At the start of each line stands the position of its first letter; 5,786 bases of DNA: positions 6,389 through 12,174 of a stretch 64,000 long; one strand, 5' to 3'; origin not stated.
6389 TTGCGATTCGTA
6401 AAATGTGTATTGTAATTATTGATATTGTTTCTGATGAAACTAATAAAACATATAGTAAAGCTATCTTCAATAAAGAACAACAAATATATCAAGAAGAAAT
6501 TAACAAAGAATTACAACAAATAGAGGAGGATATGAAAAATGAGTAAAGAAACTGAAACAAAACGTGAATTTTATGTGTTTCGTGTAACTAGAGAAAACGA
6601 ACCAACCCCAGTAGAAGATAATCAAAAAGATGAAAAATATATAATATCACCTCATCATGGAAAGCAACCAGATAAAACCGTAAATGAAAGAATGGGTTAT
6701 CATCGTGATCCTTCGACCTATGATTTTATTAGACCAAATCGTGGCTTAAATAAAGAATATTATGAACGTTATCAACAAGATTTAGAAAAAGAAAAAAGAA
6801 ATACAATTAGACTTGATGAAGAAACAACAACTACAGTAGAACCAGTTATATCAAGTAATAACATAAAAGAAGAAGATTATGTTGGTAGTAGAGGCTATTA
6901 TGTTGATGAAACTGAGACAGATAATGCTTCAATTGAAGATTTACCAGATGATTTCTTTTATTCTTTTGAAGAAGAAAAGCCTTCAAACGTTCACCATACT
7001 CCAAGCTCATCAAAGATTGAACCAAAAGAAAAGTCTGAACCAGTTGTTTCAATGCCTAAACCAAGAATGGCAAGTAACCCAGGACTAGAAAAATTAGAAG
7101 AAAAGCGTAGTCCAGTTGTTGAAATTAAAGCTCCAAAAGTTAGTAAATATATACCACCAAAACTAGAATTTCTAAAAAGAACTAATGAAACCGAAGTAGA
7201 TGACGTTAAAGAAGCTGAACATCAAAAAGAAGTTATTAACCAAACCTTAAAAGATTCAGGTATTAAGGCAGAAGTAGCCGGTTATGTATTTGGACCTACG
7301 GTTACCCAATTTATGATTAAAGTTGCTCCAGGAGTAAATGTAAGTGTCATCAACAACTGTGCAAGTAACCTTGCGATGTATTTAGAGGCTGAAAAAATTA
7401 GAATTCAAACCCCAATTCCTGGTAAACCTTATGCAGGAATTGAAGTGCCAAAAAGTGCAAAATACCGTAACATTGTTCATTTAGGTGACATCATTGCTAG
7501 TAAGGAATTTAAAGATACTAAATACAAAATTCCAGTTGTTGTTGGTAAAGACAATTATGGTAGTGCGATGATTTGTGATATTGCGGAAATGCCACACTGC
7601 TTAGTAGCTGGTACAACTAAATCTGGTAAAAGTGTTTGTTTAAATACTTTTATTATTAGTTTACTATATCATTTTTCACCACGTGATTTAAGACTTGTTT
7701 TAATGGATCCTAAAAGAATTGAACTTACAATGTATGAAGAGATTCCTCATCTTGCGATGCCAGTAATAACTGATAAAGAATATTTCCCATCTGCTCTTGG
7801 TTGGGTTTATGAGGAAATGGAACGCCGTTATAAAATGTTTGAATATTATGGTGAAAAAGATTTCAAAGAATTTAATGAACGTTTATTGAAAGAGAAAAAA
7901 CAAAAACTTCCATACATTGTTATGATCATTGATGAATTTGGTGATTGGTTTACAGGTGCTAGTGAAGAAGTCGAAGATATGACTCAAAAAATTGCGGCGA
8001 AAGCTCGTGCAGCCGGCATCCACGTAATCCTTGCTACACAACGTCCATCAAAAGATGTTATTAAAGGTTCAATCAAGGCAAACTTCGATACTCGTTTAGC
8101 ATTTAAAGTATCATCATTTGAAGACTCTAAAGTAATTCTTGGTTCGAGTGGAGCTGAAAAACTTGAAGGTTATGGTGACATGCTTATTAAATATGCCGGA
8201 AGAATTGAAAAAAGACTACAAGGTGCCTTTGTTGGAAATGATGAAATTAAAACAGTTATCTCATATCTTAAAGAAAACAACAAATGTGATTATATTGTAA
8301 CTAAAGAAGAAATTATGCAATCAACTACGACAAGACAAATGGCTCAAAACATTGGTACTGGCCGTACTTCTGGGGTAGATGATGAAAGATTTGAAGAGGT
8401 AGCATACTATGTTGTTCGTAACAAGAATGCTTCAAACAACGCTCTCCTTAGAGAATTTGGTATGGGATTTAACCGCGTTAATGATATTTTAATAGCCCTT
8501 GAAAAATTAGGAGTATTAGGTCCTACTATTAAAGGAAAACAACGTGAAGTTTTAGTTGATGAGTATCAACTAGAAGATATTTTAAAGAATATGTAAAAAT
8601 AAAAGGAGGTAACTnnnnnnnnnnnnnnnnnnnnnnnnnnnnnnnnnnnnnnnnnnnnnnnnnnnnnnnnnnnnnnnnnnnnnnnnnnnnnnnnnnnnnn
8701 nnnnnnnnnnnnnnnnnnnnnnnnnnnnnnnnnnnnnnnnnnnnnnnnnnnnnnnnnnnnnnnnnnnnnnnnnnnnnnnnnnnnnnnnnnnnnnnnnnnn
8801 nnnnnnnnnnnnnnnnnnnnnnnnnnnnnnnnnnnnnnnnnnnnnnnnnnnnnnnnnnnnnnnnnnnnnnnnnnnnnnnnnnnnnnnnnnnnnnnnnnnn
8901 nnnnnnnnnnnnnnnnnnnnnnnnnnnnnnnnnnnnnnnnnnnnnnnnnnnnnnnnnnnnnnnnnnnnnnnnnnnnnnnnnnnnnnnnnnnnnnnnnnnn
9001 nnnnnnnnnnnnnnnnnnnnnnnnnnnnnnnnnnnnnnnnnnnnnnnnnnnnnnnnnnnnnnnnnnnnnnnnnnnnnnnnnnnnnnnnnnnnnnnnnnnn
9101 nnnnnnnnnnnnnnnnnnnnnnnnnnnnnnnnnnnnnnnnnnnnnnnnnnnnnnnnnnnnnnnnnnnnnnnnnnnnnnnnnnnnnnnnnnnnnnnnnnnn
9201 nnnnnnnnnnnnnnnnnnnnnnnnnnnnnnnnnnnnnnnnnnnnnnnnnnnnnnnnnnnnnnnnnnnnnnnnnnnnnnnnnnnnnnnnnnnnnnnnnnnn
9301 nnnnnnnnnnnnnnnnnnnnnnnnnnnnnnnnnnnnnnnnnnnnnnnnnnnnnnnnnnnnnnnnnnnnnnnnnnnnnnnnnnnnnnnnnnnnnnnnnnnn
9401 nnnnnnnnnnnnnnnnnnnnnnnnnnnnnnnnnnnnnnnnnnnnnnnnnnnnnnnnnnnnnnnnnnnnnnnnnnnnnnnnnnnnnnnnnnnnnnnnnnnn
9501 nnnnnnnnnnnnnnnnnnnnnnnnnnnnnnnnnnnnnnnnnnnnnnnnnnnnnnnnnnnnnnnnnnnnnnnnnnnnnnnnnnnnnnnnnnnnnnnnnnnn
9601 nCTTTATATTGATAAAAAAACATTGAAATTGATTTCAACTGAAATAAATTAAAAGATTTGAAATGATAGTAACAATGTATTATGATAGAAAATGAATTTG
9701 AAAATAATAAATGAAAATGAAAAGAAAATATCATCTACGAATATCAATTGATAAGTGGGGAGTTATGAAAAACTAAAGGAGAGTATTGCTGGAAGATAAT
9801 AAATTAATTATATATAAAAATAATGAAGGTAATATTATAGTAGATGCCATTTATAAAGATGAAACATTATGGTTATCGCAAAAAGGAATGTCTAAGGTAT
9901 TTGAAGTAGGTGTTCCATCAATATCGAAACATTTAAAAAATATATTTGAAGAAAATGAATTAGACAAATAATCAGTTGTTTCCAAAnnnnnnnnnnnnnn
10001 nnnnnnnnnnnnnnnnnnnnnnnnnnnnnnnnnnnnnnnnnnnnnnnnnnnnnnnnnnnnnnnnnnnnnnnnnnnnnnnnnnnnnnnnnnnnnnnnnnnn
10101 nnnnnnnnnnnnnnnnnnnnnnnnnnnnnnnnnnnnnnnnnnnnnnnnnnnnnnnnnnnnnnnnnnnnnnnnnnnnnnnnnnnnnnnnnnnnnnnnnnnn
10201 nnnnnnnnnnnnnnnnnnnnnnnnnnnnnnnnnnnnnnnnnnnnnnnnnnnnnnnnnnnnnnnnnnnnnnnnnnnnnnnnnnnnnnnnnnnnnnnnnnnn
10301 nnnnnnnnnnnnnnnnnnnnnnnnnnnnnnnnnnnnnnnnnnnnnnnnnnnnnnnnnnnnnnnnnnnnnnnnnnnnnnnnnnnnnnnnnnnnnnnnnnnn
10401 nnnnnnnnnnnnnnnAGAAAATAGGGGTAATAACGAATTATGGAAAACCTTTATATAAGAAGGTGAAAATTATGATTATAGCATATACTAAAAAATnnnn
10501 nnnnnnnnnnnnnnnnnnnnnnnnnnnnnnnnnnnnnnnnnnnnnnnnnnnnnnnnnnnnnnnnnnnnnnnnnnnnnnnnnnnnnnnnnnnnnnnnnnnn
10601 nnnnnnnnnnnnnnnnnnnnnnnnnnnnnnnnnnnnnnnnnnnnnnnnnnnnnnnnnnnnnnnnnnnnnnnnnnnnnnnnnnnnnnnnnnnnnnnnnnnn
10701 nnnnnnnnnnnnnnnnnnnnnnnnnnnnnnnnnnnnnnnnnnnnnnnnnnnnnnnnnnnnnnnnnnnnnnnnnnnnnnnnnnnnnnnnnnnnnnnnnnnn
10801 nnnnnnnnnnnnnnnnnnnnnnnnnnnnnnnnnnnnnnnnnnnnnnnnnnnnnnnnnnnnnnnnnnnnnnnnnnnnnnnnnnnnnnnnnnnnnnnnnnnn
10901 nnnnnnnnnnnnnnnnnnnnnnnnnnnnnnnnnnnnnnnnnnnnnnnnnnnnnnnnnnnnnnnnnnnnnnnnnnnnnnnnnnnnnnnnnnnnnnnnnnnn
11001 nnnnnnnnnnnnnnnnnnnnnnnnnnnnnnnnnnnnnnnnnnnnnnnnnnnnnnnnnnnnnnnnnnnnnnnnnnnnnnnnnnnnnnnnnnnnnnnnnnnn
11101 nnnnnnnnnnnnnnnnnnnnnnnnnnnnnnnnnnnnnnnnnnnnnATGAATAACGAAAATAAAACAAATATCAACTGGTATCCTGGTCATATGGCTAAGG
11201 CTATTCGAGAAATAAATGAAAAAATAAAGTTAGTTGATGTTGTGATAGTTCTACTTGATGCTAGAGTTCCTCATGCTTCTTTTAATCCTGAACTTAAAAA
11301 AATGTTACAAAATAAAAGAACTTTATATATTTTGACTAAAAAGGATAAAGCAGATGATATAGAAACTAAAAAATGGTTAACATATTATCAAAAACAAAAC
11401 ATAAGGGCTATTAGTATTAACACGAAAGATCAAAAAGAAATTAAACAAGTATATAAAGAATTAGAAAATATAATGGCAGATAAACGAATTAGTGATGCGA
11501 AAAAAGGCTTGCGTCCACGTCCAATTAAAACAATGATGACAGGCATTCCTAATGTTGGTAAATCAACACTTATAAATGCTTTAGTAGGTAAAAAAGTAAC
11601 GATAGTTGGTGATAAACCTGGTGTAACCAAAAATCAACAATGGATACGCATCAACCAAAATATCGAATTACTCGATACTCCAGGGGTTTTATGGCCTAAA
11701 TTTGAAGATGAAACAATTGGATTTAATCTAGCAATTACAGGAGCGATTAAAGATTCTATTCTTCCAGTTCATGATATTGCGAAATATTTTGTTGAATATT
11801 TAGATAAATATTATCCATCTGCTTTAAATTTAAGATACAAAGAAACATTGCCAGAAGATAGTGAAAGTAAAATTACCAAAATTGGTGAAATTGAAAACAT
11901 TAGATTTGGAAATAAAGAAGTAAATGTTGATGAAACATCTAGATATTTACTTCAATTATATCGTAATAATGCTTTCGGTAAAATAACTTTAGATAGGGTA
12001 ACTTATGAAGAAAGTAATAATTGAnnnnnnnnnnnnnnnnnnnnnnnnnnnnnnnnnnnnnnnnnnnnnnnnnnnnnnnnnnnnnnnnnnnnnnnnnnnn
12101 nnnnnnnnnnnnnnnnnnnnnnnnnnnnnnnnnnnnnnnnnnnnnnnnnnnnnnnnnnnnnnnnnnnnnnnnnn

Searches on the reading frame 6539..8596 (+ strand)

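Call 41: search_protein_families(library=pfam, proteins=[window:6539-8596:+])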
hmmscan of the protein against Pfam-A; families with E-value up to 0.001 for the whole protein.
window:6539-8596:+ (685 aa): 4 families
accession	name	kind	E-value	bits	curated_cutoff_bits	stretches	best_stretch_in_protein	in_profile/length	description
PF01580.24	FtsK_SpoIIIE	-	1.7e-50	172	24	1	315-504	2-220/221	FtsK/SpoIIIE family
PF17854.6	FtsK_alpha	-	9.3e-25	87.2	22.9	1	207-304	2-100/101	FtsK alpha domain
PF09397.16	FtsK_gamma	-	6.4e-11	42.2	30.6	1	614-673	3-62/63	Ftsk gamma domain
PF12846.13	AAA_10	-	0.00017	21.2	27.5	0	351-404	21-70/362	AAA-like domain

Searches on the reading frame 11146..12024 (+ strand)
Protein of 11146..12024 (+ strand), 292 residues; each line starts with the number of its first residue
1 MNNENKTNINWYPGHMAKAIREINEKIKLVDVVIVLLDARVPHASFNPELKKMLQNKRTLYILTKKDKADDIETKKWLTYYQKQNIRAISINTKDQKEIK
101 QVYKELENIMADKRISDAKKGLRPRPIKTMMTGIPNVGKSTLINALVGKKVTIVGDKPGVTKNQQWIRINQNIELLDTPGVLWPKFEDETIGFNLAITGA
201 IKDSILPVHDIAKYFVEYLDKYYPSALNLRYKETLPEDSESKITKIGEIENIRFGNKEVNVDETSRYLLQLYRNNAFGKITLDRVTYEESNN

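Call 41: search_protein_families(library=pfam, proteins=[window:11146-12024:+])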
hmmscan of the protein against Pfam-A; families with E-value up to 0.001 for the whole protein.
window:11146-12024:+ (292 aa): 5 families
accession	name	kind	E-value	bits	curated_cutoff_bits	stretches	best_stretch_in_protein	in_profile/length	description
PF01926.29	MMR_HSR1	-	1.2e-20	74.1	21.9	1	130-213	3-86/113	50S ribosome-binding GTPase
PF02421.24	FeoB_N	-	1.3e-09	38.2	27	1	128-209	2-86/156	Ferrous iron transport protein B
PF03193.22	RsgA_GTPase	-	6.1e-07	29.9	30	1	129-181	109-168/174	RsgA GTPase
PF10662.15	PduV-EutP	-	1.3e-05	25.4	21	0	30-107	64-142/143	Ethanolamine utilisation - propanediol utilisation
PF00350.29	Dynamin_N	-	0.00018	22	27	0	136-158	8-30/168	Dynamin family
